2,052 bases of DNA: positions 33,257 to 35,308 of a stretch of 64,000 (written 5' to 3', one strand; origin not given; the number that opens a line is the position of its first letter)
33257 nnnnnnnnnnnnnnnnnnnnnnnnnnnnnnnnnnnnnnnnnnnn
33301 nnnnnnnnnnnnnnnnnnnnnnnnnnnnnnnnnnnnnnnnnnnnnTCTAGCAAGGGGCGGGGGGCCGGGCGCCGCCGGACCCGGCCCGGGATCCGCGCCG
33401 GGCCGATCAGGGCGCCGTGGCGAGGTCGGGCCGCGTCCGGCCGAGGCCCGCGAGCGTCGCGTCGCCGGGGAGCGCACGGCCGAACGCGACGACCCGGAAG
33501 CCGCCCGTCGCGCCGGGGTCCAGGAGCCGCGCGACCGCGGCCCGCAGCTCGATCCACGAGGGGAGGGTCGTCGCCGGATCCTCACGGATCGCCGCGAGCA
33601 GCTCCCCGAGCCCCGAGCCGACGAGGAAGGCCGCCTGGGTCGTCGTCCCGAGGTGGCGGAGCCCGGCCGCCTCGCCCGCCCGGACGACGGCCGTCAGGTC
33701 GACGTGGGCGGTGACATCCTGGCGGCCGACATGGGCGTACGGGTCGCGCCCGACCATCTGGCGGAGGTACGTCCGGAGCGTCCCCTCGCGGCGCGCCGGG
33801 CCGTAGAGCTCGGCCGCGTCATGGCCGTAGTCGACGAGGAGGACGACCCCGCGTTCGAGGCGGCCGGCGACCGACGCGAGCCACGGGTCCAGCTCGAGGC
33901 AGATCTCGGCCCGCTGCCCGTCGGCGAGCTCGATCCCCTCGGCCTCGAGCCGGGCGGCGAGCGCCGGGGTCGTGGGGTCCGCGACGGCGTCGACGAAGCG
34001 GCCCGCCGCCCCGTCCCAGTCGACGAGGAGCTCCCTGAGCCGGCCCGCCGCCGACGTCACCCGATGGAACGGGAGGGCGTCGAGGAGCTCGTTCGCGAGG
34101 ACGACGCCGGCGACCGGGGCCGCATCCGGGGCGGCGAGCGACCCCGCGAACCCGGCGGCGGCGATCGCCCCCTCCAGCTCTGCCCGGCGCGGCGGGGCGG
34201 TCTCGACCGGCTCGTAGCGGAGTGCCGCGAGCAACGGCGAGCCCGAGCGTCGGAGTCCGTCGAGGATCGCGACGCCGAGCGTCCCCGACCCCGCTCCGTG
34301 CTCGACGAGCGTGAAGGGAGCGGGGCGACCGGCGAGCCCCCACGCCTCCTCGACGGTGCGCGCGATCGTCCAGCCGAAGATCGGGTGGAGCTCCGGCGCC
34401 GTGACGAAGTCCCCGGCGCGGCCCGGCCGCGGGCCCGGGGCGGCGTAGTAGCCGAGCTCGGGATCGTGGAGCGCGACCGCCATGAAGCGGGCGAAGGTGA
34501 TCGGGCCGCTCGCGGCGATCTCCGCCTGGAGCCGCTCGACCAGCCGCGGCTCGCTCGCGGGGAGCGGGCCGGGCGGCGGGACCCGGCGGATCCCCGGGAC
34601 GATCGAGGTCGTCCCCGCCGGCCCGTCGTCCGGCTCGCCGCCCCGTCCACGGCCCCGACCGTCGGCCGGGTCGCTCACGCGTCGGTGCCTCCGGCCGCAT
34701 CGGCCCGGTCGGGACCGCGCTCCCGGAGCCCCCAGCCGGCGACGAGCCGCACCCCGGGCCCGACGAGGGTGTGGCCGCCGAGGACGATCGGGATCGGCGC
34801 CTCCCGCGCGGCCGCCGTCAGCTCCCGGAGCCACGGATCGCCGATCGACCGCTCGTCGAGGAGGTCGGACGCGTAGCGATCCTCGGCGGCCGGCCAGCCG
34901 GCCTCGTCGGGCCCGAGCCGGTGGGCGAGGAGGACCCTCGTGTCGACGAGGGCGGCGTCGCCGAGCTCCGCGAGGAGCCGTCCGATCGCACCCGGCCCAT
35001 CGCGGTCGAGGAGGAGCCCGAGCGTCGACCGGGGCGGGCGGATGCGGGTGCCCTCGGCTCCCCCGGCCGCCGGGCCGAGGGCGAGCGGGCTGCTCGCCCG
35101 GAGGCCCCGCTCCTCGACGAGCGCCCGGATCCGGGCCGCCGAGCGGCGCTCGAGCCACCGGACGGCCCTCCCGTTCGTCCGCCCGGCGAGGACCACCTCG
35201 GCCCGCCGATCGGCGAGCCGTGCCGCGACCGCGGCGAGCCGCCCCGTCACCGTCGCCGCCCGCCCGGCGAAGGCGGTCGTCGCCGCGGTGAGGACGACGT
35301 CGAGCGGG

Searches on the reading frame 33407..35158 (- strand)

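Call 52: search_protein_families(library=pfam, proteins=[window:33407-35158:-], max_evalue=0.00001)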
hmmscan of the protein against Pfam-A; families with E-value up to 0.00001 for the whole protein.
window:33407-35158:- (583 aa): 1 family
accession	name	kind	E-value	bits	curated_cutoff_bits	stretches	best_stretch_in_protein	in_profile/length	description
PF02636.23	Methyltransf_28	-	5.1e-50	170.7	23.3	1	264-505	1-248/249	Putative S-adenosyl-L-methionine-dependent methyltransferase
